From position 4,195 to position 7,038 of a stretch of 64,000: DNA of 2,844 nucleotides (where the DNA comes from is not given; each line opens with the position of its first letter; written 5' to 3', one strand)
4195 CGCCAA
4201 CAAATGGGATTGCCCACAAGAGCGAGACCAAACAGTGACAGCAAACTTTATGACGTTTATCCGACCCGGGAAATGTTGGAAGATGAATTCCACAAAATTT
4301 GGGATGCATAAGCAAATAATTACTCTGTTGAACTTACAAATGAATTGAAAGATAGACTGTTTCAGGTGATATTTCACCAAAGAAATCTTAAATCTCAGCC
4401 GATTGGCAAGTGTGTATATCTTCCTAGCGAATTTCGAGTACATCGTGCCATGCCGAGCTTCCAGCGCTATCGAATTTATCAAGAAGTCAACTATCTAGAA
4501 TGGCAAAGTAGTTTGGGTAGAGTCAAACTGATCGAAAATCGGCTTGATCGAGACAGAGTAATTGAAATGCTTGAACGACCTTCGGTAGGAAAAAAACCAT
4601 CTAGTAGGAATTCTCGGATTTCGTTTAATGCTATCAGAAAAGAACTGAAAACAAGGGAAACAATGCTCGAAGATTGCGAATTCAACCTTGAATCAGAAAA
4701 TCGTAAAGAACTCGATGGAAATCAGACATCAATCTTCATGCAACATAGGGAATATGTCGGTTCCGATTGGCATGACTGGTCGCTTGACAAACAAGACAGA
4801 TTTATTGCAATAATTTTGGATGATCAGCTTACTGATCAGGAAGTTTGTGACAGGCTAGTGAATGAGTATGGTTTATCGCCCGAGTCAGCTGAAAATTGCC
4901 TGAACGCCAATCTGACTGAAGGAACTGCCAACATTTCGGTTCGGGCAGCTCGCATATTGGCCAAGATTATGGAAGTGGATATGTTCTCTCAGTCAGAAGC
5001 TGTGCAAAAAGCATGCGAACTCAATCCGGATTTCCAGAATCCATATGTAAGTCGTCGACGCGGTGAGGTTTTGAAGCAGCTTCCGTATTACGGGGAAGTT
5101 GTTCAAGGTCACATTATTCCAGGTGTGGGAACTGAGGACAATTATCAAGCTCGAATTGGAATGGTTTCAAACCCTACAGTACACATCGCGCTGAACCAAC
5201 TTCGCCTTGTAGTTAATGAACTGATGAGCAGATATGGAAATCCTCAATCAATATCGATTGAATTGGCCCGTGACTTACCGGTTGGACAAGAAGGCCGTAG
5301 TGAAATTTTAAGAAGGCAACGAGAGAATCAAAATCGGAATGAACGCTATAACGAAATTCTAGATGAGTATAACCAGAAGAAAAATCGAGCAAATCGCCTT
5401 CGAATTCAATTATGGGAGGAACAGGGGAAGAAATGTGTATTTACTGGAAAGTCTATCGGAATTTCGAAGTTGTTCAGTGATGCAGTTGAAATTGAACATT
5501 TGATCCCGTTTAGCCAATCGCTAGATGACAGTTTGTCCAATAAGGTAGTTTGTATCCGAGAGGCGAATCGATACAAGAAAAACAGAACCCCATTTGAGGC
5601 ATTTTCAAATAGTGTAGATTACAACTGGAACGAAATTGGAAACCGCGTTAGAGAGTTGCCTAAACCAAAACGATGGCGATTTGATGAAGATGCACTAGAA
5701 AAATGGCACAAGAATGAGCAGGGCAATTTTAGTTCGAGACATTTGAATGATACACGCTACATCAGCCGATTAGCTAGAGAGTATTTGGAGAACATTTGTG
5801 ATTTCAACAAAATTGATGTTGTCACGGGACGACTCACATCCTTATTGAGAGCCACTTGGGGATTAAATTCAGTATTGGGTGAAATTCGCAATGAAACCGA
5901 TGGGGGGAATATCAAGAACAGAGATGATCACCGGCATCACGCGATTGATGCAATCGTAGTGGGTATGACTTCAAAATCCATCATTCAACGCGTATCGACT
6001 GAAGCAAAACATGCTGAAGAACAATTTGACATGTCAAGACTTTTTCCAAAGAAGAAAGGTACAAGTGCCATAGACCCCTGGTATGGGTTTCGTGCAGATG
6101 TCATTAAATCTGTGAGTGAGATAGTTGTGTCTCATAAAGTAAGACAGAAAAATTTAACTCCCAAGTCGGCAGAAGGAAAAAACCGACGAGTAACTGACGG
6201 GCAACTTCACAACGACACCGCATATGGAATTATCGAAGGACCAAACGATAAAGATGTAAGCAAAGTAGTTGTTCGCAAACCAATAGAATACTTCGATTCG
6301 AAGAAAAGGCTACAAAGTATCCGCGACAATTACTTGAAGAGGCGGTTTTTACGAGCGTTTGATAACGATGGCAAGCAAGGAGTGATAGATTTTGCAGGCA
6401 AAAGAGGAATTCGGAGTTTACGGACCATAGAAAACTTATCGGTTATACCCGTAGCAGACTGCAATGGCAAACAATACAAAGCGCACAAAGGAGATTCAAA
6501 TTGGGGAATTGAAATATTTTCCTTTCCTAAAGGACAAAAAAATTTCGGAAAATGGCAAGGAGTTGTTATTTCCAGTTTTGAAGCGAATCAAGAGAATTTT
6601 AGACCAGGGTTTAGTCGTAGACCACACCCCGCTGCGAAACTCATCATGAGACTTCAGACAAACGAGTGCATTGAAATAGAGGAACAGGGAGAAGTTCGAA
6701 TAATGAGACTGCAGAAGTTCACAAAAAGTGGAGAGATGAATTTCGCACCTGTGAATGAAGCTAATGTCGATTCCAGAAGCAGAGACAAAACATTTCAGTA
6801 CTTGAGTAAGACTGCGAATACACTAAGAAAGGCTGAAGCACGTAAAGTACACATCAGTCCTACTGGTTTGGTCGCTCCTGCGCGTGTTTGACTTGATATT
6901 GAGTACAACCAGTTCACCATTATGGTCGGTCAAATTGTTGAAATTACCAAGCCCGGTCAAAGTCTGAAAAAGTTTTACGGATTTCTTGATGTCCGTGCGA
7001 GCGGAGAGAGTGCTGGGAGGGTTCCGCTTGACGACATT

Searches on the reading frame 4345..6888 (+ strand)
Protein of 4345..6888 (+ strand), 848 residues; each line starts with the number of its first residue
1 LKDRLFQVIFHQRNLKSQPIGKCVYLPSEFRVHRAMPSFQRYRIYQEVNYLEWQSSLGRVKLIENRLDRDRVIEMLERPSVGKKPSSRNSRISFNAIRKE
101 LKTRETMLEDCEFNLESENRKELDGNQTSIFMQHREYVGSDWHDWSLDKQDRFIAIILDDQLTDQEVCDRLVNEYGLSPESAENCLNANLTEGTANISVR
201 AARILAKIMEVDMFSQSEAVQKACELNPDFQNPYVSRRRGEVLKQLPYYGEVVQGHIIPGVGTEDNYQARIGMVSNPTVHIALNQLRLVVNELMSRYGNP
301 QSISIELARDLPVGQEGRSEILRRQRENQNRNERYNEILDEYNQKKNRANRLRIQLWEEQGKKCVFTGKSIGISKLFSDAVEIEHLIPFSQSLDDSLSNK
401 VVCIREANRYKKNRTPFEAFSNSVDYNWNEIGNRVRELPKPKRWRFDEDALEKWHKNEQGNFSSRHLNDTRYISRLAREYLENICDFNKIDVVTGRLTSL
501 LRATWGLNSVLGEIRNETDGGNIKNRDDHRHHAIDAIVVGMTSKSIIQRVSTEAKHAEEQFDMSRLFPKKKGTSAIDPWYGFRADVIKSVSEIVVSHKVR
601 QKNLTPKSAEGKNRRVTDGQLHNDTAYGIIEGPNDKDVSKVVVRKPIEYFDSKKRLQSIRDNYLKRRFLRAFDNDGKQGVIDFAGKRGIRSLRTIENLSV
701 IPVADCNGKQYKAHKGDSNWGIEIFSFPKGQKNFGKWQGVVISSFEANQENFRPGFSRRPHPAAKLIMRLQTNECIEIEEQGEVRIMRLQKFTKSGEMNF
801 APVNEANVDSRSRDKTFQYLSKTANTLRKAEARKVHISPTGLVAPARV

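Call 13: find_homologous_proteins(query=window:4345-6888:+, max_evalue=1e-20)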
Query window:4345-6888:+ (848 aa): 4577 proteins with E <= 1e-20 among 8000 candidates; the best 120 are listed.
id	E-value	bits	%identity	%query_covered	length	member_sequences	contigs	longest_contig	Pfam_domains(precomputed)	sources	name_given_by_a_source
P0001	0.0e+0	1393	71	100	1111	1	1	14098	PF13395.13,PF18470.7,PF18541.8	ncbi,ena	-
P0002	0.0e+0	1381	71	100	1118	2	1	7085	PF13395.13,PF18470.7,PF18541.8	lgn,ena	-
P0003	0.0e+0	1376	71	100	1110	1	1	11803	PF13395.13,PF18470.7,PF18541.8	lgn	-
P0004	0.0e+0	1367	71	100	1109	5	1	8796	PF13395.13,PF18470.7,PF18541.8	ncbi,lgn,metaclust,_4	metaclust:\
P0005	0.0e+0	1366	70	100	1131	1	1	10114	PF13395.13,PF18470.7,PF18541.8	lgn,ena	-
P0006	0.0e+0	1321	69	100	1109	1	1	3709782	PF13395.13,PF18470.7,PF18541.8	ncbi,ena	-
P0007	0.0e+0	1272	66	100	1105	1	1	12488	PF13395.13,PF18470.7,PF18541.8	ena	-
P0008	0.0e+0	1140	60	99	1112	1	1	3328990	PF13395.13,PF18470.7,PF18541.8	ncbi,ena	-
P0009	0.0e+0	1081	58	100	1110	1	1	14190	PF13395.13,PF18470.7,PF18541.8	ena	-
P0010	0.0e+0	1058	57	100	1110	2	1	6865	PF13395.13,PF18470.7,PF18541.8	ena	-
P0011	0.0e+0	1056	57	100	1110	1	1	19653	PF13395.13,PF18470.7,PF18541.8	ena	-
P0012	0.0e+0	1051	57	100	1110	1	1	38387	PF13395.13,PF18470.7,PF18541.8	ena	-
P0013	0.0e+0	1048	56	100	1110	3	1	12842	PF13395.13,PF18470.7,PF18541.8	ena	-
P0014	0.0e+0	1048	56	100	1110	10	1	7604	PF13395.13,PF18470.7,PF18541.8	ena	-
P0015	0.0e+0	1040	56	100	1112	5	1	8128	PF13395.13,PF18470.7,PF18541.8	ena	-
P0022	7.4e-285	965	54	99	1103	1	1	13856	PF13395.13,PF18470.7,PF18541.8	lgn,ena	-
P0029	2.8e-278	944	54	99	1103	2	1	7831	PF13395.13,PF18470.7,PF18541.8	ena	-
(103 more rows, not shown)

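Call 16: find_related_loci(query=A1, collection=genome_contigs, flank=10000)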
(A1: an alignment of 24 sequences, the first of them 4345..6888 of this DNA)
Query A1 (848 aa) in genome_contigs; peptide patterns used: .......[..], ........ (x = any residue, [..] = any of these).
178 stretches matched a pattern; 116 encode a relative of the query (tblastn E <= 1e-3); the best 80 are kept; 79 distinct loci.
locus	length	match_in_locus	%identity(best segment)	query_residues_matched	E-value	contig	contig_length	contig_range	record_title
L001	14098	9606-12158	71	1-848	0e+0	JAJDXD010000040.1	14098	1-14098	MAG: Gammaproteobacteria bacterium isolate jk18x25bins.87 k141_823275, whole genome shotgun sequence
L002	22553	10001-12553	69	1-848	0e+0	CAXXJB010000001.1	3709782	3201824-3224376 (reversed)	MAG: Arenicellales bacterium isolate 685ef447-847a-4ca7-9a6d-cc7c06fcaba6 genome assembly, contig: contig_1, whole genom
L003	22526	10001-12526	60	1-843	0e+0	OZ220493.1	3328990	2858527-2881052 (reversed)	MAG: Arenicellales bacterium isolate 47beb661-ae7e-4fa4-8a93-5fda29c9c754 genome assembly, chromosome: 1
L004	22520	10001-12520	56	1-847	0e+0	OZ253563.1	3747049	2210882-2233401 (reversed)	MAG: Arenicellales bacterium isolate d7a5d0b4-cbae-4db0-9a13-9ca8b385098f genome assembly, chromosome: 1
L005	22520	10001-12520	56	1-847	0e+0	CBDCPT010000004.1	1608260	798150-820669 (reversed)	MAG: Arenicellales bacterium isolate fadde0ce-b209-473f-868c-ec93306c25c8 genome assembly, contig: contig_4, whole genom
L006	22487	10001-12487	54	4-844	0e+0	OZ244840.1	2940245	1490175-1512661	MAG: Arenicellales bacterium isolate 0609fa3f-ebdd-4737-8371-98b3f3d4481a genome assembly, chromosome: 1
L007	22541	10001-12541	52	1-844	0e+0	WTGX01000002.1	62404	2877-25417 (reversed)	MAG: Nitrospira sp. isolate CO36405bin_1 NODE_123_length_62404_cov_344.873663, whole genome shotgun sequence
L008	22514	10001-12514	52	2-844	0e+0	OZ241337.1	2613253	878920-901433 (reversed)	MAG: Nitrospirales bacterium isolate f26259d3-4dc5-40e9-b64d-64c16dbef0a4 genome assembly, chromosome: 1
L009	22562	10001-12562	53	3-844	0e+0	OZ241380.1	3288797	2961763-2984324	MAG: Arenicellales bacterium isolate 48bea495-cb59-4622-83a6-b71c21f957df genome assembly, chromosome: 1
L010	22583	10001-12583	52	2-843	0e+0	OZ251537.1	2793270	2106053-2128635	MAG: Candidatus Poriferihabitaceae bacterium isolate 4a277d06-e83e-453a-90c9-1e0c52933546 genome assembly, chromosome: 1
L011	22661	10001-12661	51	2-844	0e+0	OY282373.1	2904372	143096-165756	MAG: uncultured Nitrospirales bacterium genome assembly, chromosome: 1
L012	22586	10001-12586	52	1-843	0e+0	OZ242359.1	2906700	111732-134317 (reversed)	MAG: Candidatus Azotimanducaceae bacterium isolate 7bf1feec-c378-4ebb-b472-d470633686a9 genome assembly, chromosome: 1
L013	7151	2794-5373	52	2-846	0e+0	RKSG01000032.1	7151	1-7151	MAG: Nitrospirales bacterium isolate PNGst_C_binSS2 scaffold_353, whole genome shotgun sequence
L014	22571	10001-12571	52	1-844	0e+0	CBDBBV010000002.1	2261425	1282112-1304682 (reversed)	MAG: Candidatus Poriferihabitaceae bacterium isolate 5b072e45-acb3-4fca-92ff-a6e516b598c6 genome assembly, contig: conti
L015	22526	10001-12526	51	1-844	0e+0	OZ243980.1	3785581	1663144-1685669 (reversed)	MAG: Arenicellales bacterium isolate 2bc81a4a-70f0-4651-b542-e07c7ba8b5a8 genome assembly, chromosome: 1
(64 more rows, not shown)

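Call 29: search_solved_structures(query=window:4345-6888:+, max_evalue=1e-10)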
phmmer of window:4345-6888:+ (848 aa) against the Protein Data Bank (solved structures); distinct sequences matched with E-value up to 1e-10: 56.
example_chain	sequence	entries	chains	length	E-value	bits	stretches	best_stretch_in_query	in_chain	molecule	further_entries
9ar4_A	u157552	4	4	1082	3.4e-42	147.9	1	271-583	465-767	CRISPR-associated endonuclease Cas9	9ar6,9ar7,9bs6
8uza_A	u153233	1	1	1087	2.2e-39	138.6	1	271-582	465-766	CRISPR-associated endonuclease Cas9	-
8jtj_A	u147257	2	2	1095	2.6e-39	138.3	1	271-582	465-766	CRISPR-associated endonuclease Cas9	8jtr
8uzb_A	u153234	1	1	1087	2.7e-39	138.3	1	271-582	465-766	CRISPR-associated endonuclease Cas9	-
8ja0_A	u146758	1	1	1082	4.7e-38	134.2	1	274-562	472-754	CRISPR-associated endonuclease Cas9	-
6kc8_A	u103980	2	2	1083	4.7e-38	134.2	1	274-562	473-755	CRISPR-associated endonuclease Cas9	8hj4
6jdq_A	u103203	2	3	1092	4.8e-38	134.1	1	274-562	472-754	CRISPR-associated endonuclease Cas9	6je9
6jdv_A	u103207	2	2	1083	1e-36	129.7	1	274-562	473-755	CRISPR-associated endonuclease Cas9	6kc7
6je4_A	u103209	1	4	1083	1e-36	129.7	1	274-562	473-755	CRISPR-associated endonuclease Cas9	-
6je3_A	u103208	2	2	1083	1.2e-35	126.2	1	274-567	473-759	CRISPR-associated endonuclease Cas9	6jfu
21dz_A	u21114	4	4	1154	1.7e-32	115.8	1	272-556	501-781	CRISPR-associated endonuclease Cas9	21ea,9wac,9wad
8hnt_A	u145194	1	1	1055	3.2e-32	114.9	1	271-555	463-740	CRISPR-associated endonuclease Cas9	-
8hnv_A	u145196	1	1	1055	7.3e-31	110.4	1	271-555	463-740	CRISPR-associated endonuclease Cas9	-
8hnw_A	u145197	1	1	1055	7.3e-31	110.4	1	271-555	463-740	CRISPR-associated endonuclease Cas9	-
6rj9_C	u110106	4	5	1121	8.5e-31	110.2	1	274-548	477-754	CRISPR-associated endonuclease Cas9 1 | Streptococcus Thermophilus 1 Cas9 | Cas 9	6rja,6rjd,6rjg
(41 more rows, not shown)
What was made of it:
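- On Type II-C CRISPR-Cas: The nearest solved structures are II-C Cas9s (call 29).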

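Call 34: find_encoding_contigs(protein=P0002, flank=3000, max_places=2)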
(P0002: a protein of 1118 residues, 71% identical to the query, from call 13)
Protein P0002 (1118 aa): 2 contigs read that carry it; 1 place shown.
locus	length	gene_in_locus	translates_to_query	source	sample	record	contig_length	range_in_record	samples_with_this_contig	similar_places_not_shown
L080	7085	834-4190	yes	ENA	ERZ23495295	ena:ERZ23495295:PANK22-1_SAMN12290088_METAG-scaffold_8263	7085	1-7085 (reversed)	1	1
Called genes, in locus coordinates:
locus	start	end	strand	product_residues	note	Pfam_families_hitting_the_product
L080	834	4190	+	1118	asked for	PF18470:Cas9_a, PF13395:HNH_4, PF18541:RuvC_III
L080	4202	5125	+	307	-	PF01867:Cas_Cas1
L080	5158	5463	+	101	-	PF09827:CRISPR_Cas2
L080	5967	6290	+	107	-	-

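Call 35: find_encoding_contigs(protein=P0003, flank=3000, max_places=2)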
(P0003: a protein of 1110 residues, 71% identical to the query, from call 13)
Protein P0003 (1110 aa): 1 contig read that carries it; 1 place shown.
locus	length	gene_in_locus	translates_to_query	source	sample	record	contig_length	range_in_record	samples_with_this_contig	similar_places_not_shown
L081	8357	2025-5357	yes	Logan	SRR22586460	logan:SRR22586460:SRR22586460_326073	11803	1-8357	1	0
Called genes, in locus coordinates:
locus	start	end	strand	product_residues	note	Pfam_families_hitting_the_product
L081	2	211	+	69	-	?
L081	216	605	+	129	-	PF01196:Ribosomal_L17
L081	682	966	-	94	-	-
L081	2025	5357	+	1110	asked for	PF18470:Cas9_a, PF13395:HNH_4, PF18541:RuvC_III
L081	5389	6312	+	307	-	PF01867:Cas_Cas1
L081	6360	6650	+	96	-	PF09827:CRISPR_Cas2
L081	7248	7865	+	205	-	PF06041:DUF924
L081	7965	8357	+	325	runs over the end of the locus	PF00056:Ldh_1_N, PF02866:Ldh_1_C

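Call 36: find_encoding_contigs(protein=P0004, flank=3000, max_places=2)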
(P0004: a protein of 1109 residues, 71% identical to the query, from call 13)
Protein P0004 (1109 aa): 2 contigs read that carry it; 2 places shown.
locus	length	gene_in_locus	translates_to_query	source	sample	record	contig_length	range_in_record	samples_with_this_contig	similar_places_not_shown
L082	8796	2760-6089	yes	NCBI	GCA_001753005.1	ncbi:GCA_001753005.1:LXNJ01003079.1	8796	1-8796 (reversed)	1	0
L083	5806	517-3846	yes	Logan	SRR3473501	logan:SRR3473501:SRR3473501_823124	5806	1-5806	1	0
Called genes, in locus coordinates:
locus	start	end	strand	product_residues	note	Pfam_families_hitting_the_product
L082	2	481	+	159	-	?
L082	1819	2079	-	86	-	PF05016:ParE_toxin (weak), PF06769:YoeB_toxin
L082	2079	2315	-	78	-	PF02604:PhdYeFM_antitox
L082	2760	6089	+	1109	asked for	PF18470:Cas9_a, PF13395:HNH_4, PF18541:RuvC_III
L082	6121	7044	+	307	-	PF01867:Cas_Cas1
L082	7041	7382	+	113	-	PF09827:CRISPR_Cas2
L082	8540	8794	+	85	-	?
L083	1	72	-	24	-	?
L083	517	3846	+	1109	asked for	PF18470:Cas9_a, PF13395:HNH_4, PF18541:RuvC_III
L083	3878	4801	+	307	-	PF01867:Cas_Cas1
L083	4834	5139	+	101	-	PF09827:CRISPR_Cas2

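Call 37: find_encoding_contigs(protein=P0005, flank=3000, max_places=2)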
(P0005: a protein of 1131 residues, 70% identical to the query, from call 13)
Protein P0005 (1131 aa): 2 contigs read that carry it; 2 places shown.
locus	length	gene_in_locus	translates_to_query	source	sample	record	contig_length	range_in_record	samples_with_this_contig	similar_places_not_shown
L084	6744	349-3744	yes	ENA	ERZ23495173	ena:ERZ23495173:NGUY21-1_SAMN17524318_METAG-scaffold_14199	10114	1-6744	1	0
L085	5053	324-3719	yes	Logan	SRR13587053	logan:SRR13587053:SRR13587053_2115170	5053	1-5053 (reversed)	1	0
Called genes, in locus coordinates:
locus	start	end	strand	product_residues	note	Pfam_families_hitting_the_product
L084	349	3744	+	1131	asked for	PF18470:Cas9_a, PF13395:HNH_4, PF18541:RuvC_III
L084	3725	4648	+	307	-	PF01867:Cas_Cas1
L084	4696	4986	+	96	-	PF09827:CRISPR_Cas2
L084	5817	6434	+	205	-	PF06041:DUF924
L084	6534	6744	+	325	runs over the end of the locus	PF00056:Ldh_1_N, PF02866:Ldh_1_C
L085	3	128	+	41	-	?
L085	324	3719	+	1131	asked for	PF18470:Cas9_a, PF13395:HNH_4, PF18541:RuvC_III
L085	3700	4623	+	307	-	PF01867:Cas_Cas1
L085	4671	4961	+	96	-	PF09827:CRISPR_Cas2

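Call 38: find_encoding_contigs(protein=P0007, flank=3000, max_places=2)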
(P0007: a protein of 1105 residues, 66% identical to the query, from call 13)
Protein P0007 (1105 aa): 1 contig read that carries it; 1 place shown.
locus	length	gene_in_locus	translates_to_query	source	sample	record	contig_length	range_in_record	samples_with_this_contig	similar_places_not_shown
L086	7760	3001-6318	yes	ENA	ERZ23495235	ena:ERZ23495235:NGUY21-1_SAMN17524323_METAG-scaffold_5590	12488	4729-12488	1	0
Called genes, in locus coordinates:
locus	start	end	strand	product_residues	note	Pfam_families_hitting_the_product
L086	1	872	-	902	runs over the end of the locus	PF17900:Peptidase_M1_N, PF01433:Peptidase_M1, PF11940:DUF3458, PF17432:DUF3458_C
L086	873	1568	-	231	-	PF00117:GATase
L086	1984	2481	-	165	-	PF00300:His_Phos_1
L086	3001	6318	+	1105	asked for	PF18470:Cas9_a, PF13395:HNH_4, PF18541:RuvC_III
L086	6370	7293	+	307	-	PF01867:Cas_Cas1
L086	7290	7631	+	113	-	PF09827:CRISPR_Cas2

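Call 49: find_related_loci(query=A1, collection=metagenome_contigs, flank=4000)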
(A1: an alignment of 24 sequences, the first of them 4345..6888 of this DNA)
Query A1 (848 aa) in metagenome_contigs; peptide patterns used: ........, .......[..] (x = any residue, [..] = any of these).
600 stretches matched a pattern (row limit reached: there are more); 444 encode a relative of the query (tblastn E <= 1e-3); the best 80 are kept; 80 distinct loci.
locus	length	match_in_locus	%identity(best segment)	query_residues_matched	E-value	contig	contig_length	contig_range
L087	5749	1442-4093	49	1-844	0e+0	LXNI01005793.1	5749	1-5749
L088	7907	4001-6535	49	1-843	0e+0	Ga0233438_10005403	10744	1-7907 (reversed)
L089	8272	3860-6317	54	2-841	0e+0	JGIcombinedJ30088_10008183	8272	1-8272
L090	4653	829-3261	42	2-843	0e+0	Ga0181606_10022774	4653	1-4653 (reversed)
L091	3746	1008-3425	41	2-847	0e+0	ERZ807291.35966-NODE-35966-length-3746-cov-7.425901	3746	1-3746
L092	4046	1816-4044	41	8-781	0e+0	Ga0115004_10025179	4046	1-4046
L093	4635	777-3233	37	2-843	3e-171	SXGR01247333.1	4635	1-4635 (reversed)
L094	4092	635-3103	38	2-844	1e-166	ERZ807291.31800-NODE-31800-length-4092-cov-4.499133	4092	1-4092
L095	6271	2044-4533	37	1-843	6e-162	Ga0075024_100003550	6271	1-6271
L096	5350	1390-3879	37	1-843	2e-163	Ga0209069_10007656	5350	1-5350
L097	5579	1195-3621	37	2-843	3e-161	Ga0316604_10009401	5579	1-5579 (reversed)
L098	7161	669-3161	38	4-843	4e-157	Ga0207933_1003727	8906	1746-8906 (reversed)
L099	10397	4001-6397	35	2-838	1e-156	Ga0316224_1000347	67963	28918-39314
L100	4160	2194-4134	41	2-679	5e-159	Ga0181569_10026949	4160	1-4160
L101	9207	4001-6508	37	1-843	3e-151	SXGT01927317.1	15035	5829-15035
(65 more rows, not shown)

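Call 60: search_protein_families(library=pfam, proteins=[window:4345-6888:+], max_evalue=0.001)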
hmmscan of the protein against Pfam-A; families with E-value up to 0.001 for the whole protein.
window:4345-6888:+ (848 aa): 3 families
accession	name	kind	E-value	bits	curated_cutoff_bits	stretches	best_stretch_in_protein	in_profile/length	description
PF18541.7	RuvC_III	-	1.2e-26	94.3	26.2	1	460-602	4-177/179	RuvC endonuclease subdomain 3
PF13395.12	HNH_4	-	5.9e-21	74.6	22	1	364-417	1-54/54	HNH endonuclease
PF18470.6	Cas9_a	-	7e-09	36.1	26.9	1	18-230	5-216/221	Cas9 alpha-helical lobe domain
